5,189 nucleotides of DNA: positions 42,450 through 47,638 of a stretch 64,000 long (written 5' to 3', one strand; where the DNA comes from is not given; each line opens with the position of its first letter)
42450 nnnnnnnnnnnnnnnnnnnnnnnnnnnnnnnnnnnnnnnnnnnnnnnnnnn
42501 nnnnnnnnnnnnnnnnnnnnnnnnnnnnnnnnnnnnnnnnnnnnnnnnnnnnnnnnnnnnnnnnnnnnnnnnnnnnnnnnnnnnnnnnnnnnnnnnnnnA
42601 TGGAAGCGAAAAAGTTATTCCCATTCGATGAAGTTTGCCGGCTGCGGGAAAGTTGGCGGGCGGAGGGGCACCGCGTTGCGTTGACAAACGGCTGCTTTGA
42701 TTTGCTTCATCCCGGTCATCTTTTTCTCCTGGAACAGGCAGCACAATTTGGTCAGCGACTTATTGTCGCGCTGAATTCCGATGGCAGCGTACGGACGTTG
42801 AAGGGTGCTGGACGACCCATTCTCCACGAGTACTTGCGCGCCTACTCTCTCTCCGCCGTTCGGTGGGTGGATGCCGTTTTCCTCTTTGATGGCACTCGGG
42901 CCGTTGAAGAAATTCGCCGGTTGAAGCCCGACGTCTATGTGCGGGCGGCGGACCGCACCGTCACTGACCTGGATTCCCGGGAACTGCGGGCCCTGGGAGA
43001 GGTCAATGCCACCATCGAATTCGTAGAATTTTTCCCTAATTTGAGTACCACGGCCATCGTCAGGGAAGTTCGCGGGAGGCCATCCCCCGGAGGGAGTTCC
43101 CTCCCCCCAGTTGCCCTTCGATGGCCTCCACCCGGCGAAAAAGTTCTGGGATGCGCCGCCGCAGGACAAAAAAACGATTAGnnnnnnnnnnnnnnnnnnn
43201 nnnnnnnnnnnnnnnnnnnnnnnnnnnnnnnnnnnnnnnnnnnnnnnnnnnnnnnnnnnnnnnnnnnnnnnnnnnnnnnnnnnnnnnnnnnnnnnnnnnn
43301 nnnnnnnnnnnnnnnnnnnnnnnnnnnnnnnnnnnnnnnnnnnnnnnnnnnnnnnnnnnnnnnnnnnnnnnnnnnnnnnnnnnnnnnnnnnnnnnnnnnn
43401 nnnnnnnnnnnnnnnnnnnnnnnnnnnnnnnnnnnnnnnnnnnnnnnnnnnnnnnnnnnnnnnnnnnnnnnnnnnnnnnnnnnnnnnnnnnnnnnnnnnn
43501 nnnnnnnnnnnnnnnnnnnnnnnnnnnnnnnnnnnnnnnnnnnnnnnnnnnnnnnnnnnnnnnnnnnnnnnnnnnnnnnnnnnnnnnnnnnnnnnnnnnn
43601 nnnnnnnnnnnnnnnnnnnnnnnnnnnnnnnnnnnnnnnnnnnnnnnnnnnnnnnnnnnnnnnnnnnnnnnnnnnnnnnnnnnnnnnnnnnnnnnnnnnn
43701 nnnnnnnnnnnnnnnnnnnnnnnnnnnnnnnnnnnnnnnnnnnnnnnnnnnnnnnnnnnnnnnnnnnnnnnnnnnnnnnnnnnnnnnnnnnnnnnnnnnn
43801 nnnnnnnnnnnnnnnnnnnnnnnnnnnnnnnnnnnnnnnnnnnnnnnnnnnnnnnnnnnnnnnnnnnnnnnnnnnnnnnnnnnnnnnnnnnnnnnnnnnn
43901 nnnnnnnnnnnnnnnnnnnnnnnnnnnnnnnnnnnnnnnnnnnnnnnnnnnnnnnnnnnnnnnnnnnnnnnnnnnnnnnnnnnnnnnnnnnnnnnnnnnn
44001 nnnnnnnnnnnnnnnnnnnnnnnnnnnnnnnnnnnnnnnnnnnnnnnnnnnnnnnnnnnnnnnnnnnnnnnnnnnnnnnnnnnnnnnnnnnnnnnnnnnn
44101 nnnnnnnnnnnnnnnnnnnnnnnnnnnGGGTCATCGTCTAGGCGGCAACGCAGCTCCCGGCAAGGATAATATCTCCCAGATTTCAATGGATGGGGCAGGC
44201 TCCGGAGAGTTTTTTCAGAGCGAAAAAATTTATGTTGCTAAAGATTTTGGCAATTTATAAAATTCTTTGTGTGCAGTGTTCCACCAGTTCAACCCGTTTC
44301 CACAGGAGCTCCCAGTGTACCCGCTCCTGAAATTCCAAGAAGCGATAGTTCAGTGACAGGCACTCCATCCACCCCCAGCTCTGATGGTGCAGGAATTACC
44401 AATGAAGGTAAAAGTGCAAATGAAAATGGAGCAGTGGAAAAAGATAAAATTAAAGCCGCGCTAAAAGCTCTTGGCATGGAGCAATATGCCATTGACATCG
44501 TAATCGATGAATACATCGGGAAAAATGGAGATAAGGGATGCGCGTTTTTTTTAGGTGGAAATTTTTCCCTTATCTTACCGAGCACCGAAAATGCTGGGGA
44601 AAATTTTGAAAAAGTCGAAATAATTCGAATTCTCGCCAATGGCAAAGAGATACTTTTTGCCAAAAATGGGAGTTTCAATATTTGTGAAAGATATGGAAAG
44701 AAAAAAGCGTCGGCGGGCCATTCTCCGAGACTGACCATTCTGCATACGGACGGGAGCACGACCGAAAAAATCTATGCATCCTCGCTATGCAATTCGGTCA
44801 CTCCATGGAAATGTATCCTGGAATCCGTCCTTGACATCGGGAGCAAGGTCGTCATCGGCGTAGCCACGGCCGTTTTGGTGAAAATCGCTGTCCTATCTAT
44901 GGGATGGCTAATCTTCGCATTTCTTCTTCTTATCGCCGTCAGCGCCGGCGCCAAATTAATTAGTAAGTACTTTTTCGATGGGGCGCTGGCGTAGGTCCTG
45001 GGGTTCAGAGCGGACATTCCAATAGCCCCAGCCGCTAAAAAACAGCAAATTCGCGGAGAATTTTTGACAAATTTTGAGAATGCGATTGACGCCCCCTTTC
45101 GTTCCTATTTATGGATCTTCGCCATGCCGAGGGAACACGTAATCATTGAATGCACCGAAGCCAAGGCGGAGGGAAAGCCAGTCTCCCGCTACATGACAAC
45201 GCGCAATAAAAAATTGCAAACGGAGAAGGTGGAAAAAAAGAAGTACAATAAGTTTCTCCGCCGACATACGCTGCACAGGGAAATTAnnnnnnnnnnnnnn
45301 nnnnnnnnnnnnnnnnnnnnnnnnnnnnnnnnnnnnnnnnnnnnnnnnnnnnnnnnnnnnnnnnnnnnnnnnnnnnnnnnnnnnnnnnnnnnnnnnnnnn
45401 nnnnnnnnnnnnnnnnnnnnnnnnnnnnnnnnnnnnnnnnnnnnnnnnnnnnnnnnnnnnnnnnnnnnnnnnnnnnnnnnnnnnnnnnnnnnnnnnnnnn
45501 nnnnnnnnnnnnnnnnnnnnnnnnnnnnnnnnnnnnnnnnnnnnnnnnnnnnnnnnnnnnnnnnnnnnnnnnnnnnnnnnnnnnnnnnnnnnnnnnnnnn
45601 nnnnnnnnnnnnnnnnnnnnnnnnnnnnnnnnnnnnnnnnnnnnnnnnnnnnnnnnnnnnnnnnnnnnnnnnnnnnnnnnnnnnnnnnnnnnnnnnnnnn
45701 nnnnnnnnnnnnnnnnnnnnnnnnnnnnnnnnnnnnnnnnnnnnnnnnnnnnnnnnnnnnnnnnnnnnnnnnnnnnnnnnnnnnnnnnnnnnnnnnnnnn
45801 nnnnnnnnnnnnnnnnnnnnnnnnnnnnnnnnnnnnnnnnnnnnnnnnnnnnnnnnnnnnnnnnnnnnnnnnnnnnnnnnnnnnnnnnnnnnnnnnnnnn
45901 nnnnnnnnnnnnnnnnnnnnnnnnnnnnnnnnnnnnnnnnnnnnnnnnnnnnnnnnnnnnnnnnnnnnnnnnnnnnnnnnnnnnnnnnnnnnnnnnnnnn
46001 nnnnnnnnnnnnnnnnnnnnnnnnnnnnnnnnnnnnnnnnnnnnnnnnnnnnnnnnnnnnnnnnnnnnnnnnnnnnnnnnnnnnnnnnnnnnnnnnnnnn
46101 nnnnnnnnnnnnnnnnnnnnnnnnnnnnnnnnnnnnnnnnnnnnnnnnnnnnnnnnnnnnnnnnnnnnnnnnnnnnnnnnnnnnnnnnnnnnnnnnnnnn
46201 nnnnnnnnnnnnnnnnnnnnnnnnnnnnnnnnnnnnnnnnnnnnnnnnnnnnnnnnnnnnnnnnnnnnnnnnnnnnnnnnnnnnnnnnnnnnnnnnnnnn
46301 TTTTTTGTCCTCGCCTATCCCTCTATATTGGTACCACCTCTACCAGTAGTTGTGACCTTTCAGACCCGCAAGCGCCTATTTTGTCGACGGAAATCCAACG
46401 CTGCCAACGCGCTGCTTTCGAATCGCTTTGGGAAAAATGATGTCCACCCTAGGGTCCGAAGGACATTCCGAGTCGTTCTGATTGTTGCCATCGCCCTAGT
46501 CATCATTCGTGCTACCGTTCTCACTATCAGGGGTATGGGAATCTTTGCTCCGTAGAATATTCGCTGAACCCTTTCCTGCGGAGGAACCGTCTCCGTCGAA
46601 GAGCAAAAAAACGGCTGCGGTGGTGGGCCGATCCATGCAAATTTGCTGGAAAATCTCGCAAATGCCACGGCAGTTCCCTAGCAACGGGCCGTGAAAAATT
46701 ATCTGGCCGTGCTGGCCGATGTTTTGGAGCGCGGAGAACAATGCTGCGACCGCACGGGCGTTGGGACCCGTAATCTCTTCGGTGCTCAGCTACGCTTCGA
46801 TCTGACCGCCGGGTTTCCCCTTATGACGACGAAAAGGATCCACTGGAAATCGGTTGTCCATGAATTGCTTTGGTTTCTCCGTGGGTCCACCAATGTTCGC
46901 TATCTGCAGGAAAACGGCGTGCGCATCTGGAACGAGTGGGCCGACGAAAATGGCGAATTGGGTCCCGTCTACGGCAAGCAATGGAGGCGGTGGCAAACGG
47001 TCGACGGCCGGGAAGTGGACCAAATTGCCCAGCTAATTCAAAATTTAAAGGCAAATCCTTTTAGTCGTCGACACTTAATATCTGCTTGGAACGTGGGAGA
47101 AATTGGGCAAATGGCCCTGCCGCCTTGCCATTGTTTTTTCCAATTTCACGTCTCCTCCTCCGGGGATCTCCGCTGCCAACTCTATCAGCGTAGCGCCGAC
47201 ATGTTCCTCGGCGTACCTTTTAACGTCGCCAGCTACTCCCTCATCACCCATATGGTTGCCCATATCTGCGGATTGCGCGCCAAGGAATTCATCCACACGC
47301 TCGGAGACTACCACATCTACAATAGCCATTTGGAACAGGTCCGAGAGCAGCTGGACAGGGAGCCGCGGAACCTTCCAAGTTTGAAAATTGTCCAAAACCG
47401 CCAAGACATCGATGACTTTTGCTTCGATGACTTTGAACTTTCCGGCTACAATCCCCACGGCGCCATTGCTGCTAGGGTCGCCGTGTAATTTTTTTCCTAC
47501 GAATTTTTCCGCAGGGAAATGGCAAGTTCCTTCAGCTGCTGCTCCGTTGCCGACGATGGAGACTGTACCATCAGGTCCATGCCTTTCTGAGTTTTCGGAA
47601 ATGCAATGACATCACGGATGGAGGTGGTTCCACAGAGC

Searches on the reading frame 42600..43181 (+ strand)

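Call 25: search_protein_families(library=pfam, proteins=[window:42600-43181:+], max_evalue=0.00001)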
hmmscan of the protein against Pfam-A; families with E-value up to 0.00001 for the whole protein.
window:42600-43181:+ (193 aa): 1 family
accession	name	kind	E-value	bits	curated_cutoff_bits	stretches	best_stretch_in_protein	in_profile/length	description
PF01467.32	CTP_transf_like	-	9e-17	62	21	1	28-154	1-131/133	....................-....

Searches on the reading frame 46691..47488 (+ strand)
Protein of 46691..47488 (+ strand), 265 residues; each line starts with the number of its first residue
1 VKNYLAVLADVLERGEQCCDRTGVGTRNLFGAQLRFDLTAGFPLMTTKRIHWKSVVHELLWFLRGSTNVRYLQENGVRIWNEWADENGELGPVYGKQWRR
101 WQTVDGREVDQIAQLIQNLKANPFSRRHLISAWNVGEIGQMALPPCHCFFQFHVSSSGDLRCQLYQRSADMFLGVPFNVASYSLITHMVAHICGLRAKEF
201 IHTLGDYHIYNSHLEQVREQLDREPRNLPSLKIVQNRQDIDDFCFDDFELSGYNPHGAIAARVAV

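Call 24: search_protein_families(library=pfam, proteins=[window:46691-47488:+], max_evalue=0.00001)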
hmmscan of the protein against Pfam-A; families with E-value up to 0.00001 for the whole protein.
window:46691-47488:+ (265 aa): 1 family
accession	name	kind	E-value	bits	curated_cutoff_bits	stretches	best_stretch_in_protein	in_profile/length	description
PF00303.24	Thymidylat_synt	-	2.7e-120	400.9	24.3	1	2-265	1-266/266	Thymidylate synthase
